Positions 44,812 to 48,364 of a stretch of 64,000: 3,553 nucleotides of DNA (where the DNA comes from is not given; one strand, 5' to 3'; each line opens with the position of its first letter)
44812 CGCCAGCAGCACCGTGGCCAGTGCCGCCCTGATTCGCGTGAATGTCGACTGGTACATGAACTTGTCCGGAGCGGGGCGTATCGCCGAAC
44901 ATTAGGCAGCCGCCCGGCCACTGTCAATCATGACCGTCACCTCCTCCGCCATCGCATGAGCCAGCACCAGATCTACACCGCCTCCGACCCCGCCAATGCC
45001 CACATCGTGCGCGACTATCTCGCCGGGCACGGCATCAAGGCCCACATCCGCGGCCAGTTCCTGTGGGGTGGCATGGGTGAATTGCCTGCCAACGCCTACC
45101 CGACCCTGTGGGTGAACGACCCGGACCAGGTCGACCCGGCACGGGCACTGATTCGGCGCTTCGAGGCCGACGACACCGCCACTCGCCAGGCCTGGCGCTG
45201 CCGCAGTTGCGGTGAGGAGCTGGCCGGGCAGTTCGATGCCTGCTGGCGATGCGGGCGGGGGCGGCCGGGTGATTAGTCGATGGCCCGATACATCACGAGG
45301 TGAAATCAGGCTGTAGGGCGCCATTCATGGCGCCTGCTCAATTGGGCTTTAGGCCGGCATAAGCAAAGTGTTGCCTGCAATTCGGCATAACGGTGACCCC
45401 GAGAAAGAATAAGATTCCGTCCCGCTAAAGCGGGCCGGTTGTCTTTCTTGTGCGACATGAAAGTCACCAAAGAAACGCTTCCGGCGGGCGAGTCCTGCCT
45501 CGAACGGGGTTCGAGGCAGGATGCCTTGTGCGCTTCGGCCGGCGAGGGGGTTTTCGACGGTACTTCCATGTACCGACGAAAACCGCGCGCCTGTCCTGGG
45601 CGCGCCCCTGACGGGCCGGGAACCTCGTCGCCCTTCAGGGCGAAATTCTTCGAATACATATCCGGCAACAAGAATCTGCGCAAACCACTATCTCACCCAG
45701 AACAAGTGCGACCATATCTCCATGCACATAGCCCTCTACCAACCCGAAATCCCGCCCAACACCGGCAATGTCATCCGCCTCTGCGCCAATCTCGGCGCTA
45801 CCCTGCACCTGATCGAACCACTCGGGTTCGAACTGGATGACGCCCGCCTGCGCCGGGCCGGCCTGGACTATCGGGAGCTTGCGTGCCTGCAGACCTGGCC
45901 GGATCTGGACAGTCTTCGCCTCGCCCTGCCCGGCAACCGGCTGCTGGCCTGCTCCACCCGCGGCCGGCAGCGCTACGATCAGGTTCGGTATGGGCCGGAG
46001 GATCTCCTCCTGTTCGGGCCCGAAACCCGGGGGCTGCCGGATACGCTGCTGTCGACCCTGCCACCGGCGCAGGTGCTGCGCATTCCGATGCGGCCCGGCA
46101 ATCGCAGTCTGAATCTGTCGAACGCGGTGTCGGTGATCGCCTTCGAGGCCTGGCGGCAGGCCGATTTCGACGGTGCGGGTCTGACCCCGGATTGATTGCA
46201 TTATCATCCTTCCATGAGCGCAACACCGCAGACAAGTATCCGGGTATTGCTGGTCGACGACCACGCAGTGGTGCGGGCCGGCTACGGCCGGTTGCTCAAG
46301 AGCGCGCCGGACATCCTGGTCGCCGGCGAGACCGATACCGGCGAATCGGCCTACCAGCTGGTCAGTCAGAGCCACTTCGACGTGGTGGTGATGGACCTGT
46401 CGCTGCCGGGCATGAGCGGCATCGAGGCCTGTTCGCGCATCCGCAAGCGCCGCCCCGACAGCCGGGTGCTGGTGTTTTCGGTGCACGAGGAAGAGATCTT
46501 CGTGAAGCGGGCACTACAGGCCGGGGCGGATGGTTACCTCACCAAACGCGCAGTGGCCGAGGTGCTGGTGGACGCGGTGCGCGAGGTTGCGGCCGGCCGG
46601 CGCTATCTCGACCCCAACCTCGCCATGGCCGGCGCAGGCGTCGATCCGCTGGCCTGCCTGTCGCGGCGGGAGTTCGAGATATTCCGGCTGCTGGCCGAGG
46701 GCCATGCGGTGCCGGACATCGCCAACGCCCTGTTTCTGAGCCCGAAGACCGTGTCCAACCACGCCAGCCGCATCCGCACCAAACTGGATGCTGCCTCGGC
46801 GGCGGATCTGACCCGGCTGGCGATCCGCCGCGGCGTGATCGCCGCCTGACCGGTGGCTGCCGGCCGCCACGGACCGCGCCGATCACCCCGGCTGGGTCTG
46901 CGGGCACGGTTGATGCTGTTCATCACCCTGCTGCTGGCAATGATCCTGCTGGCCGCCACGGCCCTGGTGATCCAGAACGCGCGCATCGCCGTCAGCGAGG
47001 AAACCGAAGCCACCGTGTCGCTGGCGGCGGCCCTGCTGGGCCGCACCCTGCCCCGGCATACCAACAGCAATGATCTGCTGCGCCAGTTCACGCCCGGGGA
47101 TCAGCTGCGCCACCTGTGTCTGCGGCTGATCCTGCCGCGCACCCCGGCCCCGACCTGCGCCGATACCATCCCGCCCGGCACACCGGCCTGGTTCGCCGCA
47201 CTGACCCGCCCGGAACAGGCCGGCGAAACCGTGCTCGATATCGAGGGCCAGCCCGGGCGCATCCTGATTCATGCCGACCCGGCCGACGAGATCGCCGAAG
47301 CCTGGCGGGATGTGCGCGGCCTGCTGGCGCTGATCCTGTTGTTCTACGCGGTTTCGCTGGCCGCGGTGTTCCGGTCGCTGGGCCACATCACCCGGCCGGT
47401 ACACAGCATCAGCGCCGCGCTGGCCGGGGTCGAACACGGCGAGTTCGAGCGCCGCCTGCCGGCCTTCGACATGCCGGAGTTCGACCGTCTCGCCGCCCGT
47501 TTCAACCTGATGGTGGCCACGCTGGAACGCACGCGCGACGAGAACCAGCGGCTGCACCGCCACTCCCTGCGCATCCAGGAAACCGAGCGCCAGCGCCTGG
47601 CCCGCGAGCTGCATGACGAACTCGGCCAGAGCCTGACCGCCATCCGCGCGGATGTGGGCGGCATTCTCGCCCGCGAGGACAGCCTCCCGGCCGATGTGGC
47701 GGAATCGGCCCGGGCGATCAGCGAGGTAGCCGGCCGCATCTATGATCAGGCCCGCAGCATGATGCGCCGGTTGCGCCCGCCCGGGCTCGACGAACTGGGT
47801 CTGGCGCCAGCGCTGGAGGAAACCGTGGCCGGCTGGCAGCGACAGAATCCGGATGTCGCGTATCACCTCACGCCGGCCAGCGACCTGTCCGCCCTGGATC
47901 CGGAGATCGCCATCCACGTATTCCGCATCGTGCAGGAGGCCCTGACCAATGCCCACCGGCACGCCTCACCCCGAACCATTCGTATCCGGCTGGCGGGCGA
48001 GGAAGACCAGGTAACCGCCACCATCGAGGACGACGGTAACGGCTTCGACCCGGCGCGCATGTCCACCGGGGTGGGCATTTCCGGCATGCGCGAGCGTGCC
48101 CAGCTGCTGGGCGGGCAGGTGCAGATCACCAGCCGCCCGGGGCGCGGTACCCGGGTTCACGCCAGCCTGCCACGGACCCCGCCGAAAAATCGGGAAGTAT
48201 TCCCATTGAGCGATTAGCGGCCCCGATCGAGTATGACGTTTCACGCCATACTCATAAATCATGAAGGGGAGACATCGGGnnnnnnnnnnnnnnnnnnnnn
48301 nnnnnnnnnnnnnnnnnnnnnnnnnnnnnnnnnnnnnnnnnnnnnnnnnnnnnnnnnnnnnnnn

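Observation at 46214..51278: Self-contained candidate lanthanide sensing and capture cassette (two-component system + LutH-like receptor + lanpepsy) with no adjacent dehydrogenase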

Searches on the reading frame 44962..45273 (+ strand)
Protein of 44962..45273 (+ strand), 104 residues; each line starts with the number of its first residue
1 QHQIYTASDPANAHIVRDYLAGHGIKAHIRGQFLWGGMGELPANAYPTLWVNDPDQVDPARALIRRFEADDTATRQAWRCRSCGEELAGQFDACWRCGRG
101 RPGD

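Call 101: search_protein_families(library=pfam, proteins=[window:44962-45273:+], max_evalue=0.001)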
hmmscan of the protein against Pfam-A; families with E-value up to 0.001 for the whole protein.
window:44962-45273:+ (104 aa): 2 families
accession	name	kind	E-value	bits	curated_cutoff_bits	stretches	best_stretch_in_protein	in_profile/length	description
PF09413.15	DUF2007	-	2.6e-12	47.1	25.7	1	3-68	3-66/66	Putative prokaryotic signal transducing protein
PF12122.13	Rhomboid_N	-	0.00012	22.8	26.2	0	2-76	2-66/86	Cytoplasmic N-terminal domain of rhomboid serine protease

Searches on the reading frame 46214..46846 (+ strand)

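Call 3: search_protein_families(library=pfam, proteins=[window:46214-46846:+], max_evalue=0.01)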
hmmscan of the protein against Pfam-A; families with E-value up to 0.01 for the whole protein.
seq(211 aa): 5 families
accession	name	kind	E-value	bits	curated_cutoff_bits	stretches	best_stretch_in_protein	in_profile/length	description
PF00072.30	Response_reg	-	6.5e-29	100.8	30.2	1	11-123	1-111/111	Response regulator receiver domain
PF00196.25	GerE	-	3.4e-16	59.1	23.5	1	148-203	2-57/57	Bacterial regulatory proteins, luxR family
PF08281.18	Sigma70_r4_2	-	0.00016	21.7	25.7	1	146-191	8-54/54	Sigma-70, region 4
PF13936.12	HTH_38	-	0.0013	18.8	27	1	155-183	12-40/44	Helix-turn-helix domain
PF13384.12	HTH_23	-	0.0019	18.4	24.6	1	151-186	5-40/50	Homeodomain-like domain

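Call 4: search_protein_families(library=ncbifam, proteins=[window:46214-46846:+], max_evalue=0.01)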
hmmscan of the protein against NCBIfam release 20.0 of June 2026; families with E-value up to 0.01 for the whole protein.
seq(211 aa): 106 families (the best 25 are shown)
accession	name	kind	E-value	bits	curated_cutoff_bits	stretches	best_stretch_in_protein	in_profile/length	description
NF007018.1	PRK09483.1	equivalog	5.9e-52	176.5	280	1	9-210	2-210/217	UvrY/SirA/GacA family response regulator transcription factor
NF011896.0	PRK15369.1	equivalog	5.2e-41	140.6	242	1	8-208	3-209/211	two component system response regulator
NF052445.1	RespRegMctR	equivalog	9.6e-41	139.4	300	1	9-208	2-204/205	two-component system response regulator MctR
NF007685.0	PRK10360.1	equivalog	8e-36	123.7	258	1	9-201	2-190/196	response regulator transcription factor UhpA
NF047785.1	respo_reg_MadR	equivalog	1.2e-35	122.8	300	1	9-209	1-209/209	MadR family response regulator transcription factor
NF007935.0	PRK10651.1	equivalog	2.5e-34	118.4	250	1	6-195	4-202/216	two-component system response regulator NarL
NF007419.0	PRK09958.1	equivalog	5.5e-30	104.5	251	1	12-205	4-200/204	acid-sensing system DNA-binding response regulator EvgA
NF007708.0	PRK10403.1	equivalog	1.5e-29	103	343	1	6-200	4-205/215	nitrate/nitrite response regulator protein NarP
NF007403.0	PRK09935.1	equivalog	1e-26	93.9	271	1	10-203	5-204/210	fimbria biosynthesis transcriptional regulator FimZ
NF006900.1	PRK09390.1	equivalog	1.7e-20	73.4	255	1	9-207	5-201/203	response regulator FixJ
NF001965.0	PRK00742.1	subfamily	1.6e-19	70.3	293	1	8-114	3-110/357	chemotaxis-specific protein-glutamate methyltransferase CheB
NF041367.1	CheY_Halo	equivalog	5.7e-18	65.4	200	1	11-125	1-113/114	chemotaxis protein CheY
NF041830.1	RR_TF_ErdR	exception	7.5e-17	61.8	390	1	10-194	3-196/213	response regulator transcription factor ErdR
NF041733.1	resp_reg_CseB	equivalog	1.4e-15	57.3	350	1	10-126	2-115/228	two-component system response regulator CseB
NF008098.0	PRK10840.1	equivalog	1.2e-14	54.3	235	1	8-192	3-194/216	response regulator transcription factor RcsB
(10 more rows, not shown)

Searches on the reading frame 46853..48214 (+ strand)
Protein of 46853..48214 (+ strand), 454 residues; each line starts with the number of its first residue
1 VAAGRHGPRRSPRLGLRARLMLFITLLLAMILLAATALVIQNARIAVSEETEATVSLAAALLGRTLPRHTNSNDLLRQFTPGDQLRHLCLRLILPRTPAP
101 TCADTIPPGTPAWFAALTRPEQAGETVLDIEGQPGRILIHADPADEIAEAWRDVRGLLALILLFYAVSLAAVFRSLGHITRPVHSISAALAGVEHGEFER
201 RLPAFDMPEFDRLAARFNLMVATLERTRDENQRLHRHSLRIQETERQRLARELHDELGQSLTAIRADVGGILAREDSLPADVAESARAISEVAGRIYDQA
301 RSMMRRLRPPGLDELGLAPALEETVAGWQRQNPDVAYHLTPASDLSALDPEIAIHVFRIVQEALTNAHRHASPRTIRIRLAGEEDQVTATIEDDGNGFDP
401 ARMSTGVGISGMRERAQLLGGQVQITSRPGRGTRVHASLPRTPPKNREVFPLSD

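Call 3: search_protein_families(library=pfam, proteins=[window:46853-48214:+], max_evalue=0.01)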
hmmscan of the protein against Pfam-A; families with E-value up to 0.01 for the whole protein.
seq(454 aa): 5 families
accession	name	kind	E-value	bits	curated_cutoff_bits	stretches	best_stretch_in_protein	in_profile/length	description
PF02518.31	HATPase_c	-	3.2e-17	63.4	26.4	1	354-442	4-110/111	Histidine kinase-, DNA gyrase B-, and HSP90-like ATPase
PF07730.19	HisKA_3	-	1.9e-16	60.8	24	1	245-312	1-68/68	Histidine kinase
PF13581.12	HATPase_c_2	-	2.1e-08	34.7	27.4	1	347-402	23-83/127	Histidine kinase-like ATPase domain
PF00672.30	HAMP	-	0.00011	22.9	25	1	178-225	5-52/53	HAMP domain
PF16448.10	LapD_MoxY_N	-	0.00016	22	25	0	107-151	78-124/124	LapD/MoxY periplasmic domain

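Call 4: search_protein_families(library=ncbifam, proteins=[window:46853-48214:+], max_evalue=0.01)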
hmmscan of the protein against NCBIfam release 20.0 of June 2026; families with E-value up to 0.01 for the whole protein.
seq(454 aa): 35 families (the best 25 are shown)
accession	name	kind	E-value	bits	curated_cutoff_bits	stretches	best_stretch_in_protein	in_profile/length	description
NF008649.0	PRK11644.1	equivalog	3.5e-52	177.8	408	1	223-441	281-496/499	signal transduction histidine-protein kinase/phosphatase UhpB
NF052443.1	SensHisKinMctS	equivalog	1.7e-36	125.5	700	1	220-445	222-452/457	two-component system sensor histidine kinase MctS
NF008184.0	PRK10935.1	equivalog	7.1e-32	110.8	553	1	235-442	354-560/565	nitrate/nitrite two-component system sensor histidine kinase NarQ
NF007896.0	PRK10600.1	equivalog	7.4e-27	94.2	578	1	232-437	378-581/598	nitrate/nitrite two-component system sensor histidine kinase NarX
NF052531.1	Strep_LiaS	equivalog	4.1e-25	88.7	450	1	209-440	99-326/328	envelope stress sensor histidine kinase LiaS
NF047786.1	his_kin_MadS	equivalog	5e-17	62.1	500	1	221-440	208-434/434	MadS family sensor histidine kinase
NF047322.1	HK_morpho_MacS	equivalog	2.6e-15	56.5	300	1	227-439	163-366/367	MacS family sensor histidine kinase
NF040691.1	MtrAB_MtrB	equivalog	2.3e-10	40.1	450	2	356-446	388-497/507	MtrAB system histidine kinase MtrB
NF051872.1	HisKinPhyk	equivalog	7.9e-08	31.3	750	1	347-436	441-533/537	sensor histidine kinase PhyK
NF008468.0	PRK11360.1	equivalog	2.1e-07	29.7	646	0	375-447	529-614/616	two-component system sensor histidine kinase AtoS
NF007898.0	PRK10604.1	equivalog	3.5e-07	29.8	478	1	308-401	273-364/433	two-component system sensor histidine kinase RstB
TIGR01386.1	cztS_silS_copS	subfamily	4.5e-07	29.2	292.55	0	157-235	168-242/457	heavy metal sensor histidine kinase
NF033092.0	HK_WalK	equivalog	4.6e-07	28.8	725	1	177-233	199-255/594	cell wall metabolism sensor histidine kinase WalK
NF007004.0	PRK09467.1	equivalog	7.6e-07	28.3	415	1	153-403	154-381/440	two-component system sensor histidine kinase EnvZ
NF011874.0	PRK15347.1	equivalog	7.9e-07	27.5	852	0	364-442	522-615/921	two component system sensor kinase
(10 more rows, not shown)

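Call 43: find_related_loci(query=A1, collection=genome_contigs, flank=8000)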
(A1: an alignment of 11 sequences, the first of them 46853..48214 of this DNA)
Query A1 (454 aa) in genome_contigs; peptide patterns used: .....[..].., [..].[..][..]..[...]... (x = any residue, [..] = any of these).
600 stretches matched a pattern (row limit reached: there are more); 587 encode a relative of the query (tblastn E <= 1e-3); the best 80 are kept; 80 distinct loci.
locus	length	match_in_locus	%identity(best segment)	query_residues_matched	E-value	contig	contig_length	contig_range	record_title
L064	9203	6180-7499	39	14-440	3e-75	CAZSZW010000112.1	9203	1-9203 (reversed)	MAG TPA_asm: uncultured Gammaproteobacteria bacterium isolate binchicken_co286_3 genome assembly, contig: NODE_8554_leng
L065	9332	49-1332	33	14-441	3e-70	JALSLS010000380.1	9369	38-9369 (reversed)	MAG: Methylomonas sp. isolate 355-202_metabat2_scaf2bin.044 355-202_scaffold_5192_c1, whole genome shotgun sequence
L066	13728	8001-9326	32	14-440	4e-69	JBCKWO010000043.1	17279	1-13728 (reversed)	Methylobacter sp. isolate SLM_LV1_0830-N19 Node_43_length_17279_cov_75.043044, whole genome shotgun sequence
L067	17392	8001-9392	33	14-440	9e-60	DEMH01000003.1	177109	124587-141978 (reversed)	MAG TPA_asm: Gammaproteobacteria bacterium UBA2675 UBA2675_contig_452, whole genome shotgun sequence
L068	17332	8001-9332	34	13-440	1e-56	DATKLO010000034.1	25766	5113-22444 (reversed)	MAG TPA_asm: Steroidobacteraceae bacterium isolate SMAG_U14687 k141_3486730, whole genome shotgun sequence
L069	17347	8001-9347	33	9-440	8e-54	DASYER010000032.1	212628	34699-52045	MAG TPA_asm: Steroidobacteraceae bacterium isolate SMAG_U4992 k141_24282, whole genome shotgun sequence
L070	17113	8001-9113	34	83-440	2e-50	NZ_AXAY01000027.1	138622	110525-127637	Bradyrhizobium sp. WSM3983 YUADRAFT_scaffold_24.25_C, whole genome shotgun sequence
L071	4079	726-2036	31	16-440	9e-48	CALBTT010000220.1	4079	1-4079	MAG TPA_asm: uncultured Zoogloea sp. isolate SRR6007446_bin.68_CONCOCT_v1.1_MAG genome assembly, contig: ERZ724100.8698,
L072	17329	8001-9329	31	13-440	2e-47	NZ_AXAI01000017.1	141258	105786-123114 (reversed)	Bradyrhizobium sp. Tv2a-2 A3AIDRAFT_scaffold_16.17_C, whole genome shotgun sequence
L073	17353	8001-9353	29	13-440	1e-46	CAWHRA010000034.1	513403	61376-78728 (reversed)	MAG: uncultured Alphaproteobacteria bacterium isolate MFD06714.bin.1.9 genome assembly, contig: contig_47067, whole geno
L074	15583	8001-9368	30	10-443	1e-44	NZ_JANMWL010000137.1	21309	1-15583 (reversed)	MAG: Methylibium sp. isolate OTE_88_metabat_296 OTE_88_k141_2673796, whole genome shotgun sequence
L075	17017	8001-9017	31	111-440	3e-44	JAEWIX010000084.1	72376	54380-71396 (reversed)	MAG: Proteobacteria bacterium isolate OH_PBrB_129 k127_1029107, whole genome shotgun sequence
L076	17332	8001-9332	33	8-432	7e-44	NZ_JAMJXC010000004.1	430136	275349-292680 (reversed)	Xanthobacter aminoxidans strain ATCC BAA-299 NODE_4_length_430136_cov_368.860089, whole genome shotgun sequence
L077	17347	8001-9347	28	14-444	1e-43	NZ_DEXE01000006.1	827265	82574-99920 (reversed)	MAG: Methylophaga sp. UBA3192 UBA3192_contig_48, whole genome shotgun sequence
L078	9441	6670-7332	42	222-440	1e-43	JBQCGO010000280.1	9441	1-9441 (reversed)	MAG: Burkholderiaceae bacterium isolate bin318 k127_536547, whole genome shotgun sequence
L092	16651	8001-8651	39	230-440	1e-37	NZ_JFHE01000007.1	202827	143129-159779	Caballeronia grimmiae strain R27 contig7, whole genome shotgun sequence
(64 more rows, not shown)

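Call 80: search_protein_families(library=pfam, proteins=[L075:452-2167:+, L075:2192-3406:+, L076:5537-7222:-, L076:7317-7943:-, L092:3598-4659:+], max_evalue=0.0001)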
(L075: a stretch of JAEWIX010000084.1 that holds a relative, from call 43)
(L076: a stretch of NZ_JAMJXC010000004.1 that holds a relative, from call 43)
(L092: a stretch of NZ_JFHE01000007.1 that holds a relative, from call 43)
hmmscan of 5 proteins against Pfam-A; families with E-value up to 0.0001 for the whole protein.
L075:452-2167:+ (572 aa): 3 families
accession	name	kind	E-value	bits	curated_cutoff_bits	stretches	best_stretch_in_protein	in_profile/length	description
PF01011.28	PQQ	-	1.1e-76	259.2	26.7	2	41-375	1-356/595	Glucose/ethanol/alcohol dehydrogenase, beta-propeller domain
PF13360.13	PQQ_2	-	2.6e-24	86.6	27.6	2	136-229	27-112/233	Outer membrane protein assembly factor BamB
PF13570.13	Beta-prop_ACSF4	-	1.5e-13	51.3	133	1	84-220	8-130/329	Beta-alanine-activating enzyme, beta-propeller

L075:2192-3406:+ (405 aa): 3 families
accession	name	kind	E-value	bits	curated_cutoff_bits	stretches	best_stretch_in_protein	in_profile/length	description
PF13442.11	Cytochrome_CBB3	-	6.8e-12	46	27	1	320-396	2-68/68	Cytochrome C oxidase, cbb3-type, subunit III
PF00034.26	Cytochrom_C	-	3.9e-08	34.9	21.3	1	322-399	2-89/90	Cytochrome c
PF00497.25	SBP_bac_3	-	5.2e-06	26.7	26.4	1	48-253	1-116/132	Bacterial extracellular solute-binding proteins, family 3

L076:5537-7222:- (561 aa): 2 families
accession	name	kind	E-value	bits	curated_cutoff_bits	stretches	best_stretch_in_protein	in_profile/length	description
PF06742.16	DUF1214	-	1.4e-28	100.1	25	1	434-543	2-110/112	Protein of unknown function (DUF1214)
PF06863.17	DUF1254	-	4.2e-27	95.4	22.2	1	126-247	7-133/133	Protein of unknown function (DUF1254)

L076:7317-7943:- (208 aa): 1 family
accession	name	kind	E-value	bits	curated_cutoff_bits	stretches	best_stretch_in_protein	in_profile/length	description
PF11684.13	DUF3280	-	1.9e-19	70.7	30.1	1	72-199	3-134/138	Protein of unknown function (DUF2380)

L092:3598-4659:+ (354 aa): 14 families
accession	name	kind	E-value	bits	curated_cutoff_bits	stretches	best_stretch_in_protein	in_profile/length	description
PF25174.1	Beta-prop_THOC3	-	4e-18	65.8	305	1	148-346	71-264/272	THOC3 beta-propeller domain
PF21783.3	YNCE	-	2e-16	60.7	27.1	0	43-109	266-331/339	YNCE-like beta-propeller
PF02239.22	Cytochrom_D1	-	8e-15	54.7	25.5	1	146-281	57-200/368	Cytochrome D1 heme domain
PF10282.15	Lactonase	-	1.5e-14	54.4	21.7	1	171-321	148-318/344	Lactonase, 7-bladed beta-propeller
PF23414.1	Beta-prop_EML_2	-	2.7e-13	50.3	90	1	181-330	13-160/266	Echinoderm microtubule-associated protein second beta-propeller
PF24814.1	WD40_Prp19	-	1.1e-09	38.2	320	1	148-311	115-278/281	Prp19 WD40 domain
PF00400.38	WD40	-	1.8e-07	31.8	27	0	253-280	13-39/39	WD domain, G-beta repeat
PF12894.13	ANAPC4_WD40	-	1.2e-06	29.1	22.9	0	162-208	35-80/91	Anaphase-promoting complex subunit 4 WD40 domain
PF08450.18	SGL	-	2.8e-06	27.6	26.3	0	139-227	109-201/246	SMP-30/Gluconolactonase/LRE-like region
PF25175.1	Beta-prop_WDR5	-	5e-06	26.4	250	1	148-281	118-253/296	WDR5 beta-propeller domain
PF24796.1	WDR55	-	2.4e-05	24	200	0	148-203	77-132/296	WDR55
PF16819.11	DUF5074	-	2.4e-05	24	27.2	0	30-102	152-223/353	Domain of unknown function (DUF5074)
PF05096.18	Glu_cyclase_2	-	4e-05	23.6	22.3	0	167-293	40-161/249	Glutamine cyclotransferase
PF13970.12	DUF4221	-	6.3e-05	23.2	23.4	0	39-158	44-168/311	Domain of unknown function (DUF4221)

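Call 97: search_protein_families(library=pfam, alignment_id=A1, max_evalue=0.01)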
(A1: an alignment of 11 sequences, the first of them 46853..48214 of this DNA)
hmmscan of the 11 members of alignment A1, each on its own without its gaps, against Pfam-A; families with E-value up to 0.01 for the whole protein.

A. member 1, window:46853-48214:+ (454 aa): 5 families
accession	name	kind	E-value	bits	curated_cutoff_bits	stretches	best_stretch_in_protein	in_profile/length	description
PF02518.31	HATPase_c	-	3.2e-17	63.4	26.4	1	354-442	4-110/111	Histidine kinase-, DNA gyrase B-, and HSP90-like ATPase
PF07730.19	HisKA_3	-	1.9e-16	60.8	24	1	245-312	1-68/68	Histidine kinase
PF13581.12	HATPase_c_2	-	2.1e-08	34.7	27.4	1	347-402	23-83/127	Histidine kinase-like ATPase domain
PF00672.30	HAMP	-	0.00011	22.9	25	1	178-225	5-52/53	HAMP domain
PF16448.10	LapD_MoxY_N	-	0.00016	22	25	0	107-151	78-124/124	LapD/MoxY periplasmic domain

B. families by the number of members that match (of 11 scanned): 7 families
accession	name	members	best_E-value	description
PF02518.31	HATPase_c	11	3.2e-17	Histidine kinase-, DNA gyrase B-, and HSP90-like ATPase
PF07730.19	HisKA_3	11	1.9e-16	Histidine kinase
PF00672.30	HAMP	11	6.4e-09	HAMP domain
PF13581.12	HATPase_c_2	11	2.1e-08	Histidine kinase-like ATPase domain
PF16448.10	LapD_MoxY_N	10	7.5e-11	LapD/MoxY periplasmic domain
PF13589.12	HATPase_c_3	4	0.0017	Histidine kinase-, DNA gyrase B-, and HSP90-like ATPase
PF21800.4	KH_KRR1_2nd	1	0.0077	KRR1 small subunit processome component, second KH domain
